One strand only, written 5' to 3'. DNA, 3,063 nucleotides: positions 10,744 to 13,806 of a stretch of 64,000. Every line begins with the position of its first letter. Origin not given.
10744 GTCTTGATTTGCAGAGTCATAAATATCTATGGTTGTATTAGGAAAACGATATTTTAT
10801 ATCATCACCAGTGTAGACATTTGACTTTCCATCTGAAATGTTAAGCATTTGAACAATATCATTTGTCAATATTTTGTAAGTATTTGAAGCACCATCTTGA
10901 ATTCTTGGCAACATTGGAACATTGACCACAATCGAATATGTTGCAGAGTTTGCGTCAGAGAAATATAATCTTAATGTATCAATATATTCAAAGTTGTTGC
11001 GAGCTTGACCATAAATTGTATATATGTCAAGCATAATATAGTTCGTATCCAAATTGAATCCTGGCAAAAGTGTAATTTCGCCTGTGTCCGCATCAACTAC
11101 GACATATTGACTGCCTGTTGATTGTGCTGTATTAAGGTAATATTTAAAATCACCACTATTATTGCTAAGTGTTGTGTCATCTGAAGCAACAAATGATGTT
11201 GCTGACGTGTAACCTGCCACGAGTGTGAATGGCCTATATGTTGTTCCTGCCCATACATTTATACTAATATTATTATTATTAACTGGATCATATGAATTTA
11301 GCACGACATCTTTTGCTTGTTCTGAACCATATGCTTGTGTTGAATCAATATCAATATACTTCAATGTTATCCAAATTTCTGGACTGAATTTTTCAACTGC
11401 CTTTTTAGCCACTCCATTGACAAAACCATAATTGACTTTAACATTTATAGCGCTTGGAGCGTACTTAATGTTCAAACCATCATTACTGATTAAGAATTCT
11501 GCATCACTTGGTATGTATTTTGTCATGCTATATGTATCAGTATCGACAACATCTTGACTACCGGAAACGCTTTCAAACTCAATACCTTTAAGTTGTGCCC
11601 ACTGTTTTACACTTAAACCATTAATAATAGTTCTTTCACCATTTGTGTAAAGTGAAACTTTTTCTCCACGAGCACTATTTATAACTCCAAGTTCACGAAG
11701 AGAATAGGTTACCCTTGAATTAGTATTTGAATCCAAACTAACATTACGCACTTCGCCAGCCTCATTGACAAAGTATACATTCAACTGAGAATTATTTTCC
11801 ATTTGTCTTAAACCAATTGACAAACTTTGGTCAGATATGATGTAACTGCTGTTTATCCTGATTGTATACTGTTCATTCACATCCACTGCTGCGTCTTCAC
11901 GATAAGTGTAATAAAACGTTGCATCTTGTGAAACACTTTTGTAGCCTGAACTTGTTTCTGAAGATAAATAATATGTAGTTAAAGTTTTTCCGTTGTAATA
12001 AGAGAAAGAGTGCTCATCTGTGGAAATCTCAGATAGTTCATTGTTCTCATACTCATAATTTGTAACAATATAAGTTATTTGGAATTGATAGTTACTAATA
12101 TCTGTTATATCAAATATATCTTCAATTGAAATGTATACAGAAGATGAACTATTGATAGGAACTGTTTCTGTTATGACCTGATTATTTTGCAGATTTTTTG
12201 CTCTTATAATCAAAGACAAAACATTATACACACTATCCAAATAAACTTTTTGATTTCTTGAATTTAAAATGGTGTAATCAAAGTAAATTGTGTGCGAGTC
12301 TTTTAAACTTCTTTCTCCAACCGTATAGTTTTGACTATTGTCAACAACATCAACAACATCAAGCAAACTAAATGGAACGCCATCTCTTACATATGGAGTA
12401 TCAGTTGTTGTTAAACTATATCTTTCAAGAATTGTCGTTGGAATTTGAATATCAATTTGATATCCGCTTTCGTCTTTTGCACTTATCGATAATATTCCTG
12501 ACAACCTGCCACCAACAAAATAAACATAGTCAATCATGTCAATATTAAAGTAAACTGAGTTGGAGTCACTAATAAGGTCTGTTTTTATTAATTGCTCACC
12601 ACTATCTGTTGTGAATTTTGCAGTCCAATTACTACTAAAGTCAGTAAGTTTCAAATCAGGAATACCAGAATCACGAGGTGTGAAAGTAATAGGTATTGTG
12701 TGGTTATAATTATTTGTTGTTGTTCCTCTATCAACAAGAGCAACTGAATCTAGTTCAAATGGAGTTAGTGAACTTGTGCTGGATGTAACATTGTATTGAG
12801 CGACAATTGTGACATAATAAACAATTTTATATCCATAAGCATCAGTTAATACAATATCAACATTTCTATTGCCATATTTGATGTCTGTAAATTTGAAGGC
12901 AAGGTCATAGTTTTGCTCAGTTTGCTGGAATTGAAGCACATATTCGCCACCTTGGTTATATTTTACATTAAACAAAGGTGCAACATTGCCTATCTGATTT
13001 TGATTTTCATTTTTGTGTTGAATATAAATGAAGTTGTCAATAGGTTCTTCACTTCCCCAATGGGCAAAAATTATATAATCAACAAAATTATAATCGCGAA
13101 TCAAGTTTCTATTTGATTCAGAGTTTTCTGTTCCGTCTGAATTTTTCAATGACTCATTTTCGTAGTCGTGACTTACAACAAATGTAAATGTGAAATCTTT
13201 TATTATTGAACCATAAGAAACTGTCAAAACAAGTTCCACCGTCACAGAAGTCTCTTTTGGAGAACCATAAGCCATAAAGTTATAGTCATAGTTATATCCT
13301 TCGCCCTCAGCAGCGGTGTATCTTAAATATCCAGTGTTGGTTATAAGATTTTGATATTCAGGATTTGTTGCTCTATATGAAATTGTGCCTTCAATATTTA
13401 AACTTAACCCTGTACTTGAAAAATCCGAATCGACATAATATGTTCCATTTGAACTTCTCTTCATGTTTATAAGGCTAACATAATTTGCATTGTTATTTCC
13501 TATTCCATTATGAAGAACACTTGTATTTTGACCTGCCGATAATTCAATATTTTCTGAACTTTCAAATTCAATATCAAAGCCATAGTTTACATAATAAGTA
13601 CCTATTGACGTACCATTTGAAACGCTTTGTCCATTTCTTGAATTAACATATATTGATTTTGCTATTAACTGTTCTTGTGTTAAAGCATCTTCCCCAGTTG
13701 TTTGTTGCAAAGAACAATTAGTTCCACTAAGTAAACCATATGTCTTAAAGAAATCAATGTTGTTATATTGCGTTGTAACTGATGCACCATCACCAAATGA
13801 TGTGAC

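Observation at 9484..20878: Third giant gene (3,769 aa) with a different architecture and anchor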

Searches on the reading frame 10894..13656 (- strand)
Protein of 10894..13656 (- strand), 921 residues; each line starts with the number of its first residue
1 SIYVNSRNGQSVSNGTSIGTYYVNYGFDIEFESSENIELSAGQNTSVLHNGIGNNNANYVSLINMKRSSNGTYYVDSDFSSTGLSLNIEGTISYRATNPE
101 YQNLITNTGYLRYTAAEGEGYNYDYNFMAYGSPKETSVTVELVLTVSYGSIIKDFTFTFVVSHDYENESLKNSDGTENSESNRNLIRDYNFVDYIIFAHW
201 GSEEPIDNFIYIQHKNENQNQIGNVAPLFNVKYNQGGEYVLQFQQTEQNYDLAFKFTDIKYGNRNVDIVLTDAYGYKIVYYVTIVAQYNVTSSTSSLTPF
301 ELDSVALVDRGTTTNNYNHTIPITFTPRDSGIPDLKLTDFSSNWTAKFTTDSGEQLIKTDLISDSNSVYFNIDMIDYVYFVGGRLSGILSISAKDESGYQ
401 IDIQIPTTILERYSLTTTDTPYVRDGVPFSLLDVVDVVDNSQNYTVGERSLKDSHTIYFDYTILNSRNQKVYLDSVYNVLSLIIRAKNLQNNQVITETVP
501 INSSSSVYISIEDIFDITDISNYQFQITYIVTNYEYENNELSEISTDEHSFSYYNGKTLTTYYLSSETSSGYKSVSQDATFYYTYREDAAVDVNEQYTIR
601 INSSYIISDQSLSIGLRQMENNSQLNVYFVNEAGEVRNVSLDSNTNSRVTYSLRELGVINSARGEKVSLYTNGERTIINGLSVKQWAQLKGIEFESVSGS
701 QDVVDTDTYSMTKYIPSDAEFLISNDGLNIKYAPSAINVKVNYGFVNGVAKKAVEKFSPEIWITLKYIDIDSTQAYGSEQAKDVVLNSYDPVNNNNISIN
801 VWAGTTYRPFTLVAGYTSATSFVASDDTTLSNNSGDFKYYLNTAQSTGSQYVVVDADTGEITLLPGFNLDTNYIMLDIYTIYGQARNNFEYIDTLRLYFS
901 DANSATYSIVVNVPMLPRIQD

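Call 98: find_homologous_proteins(query=A10, max_evalue=0.001)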
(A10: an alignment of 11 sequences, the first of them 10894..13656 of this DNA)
Query A10 (11 sequences) (921 aa, profile of the alignment): 1 proteins with E <= 0.001 among 8000 candidates.
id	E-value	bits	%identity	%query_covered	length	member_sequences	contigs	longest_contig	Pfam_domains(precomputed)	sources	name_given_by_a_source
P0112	0.0e+0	1023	36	99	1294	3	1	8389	-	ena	-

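Call 99: search_solved_structures(query=A10, max_evalue=10)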
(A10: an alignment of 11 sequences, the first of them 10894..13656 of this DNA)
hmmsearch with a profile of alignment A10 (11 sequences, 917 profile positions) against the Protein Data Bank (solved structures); distinct sequences matched with E-value up to 10: 0.
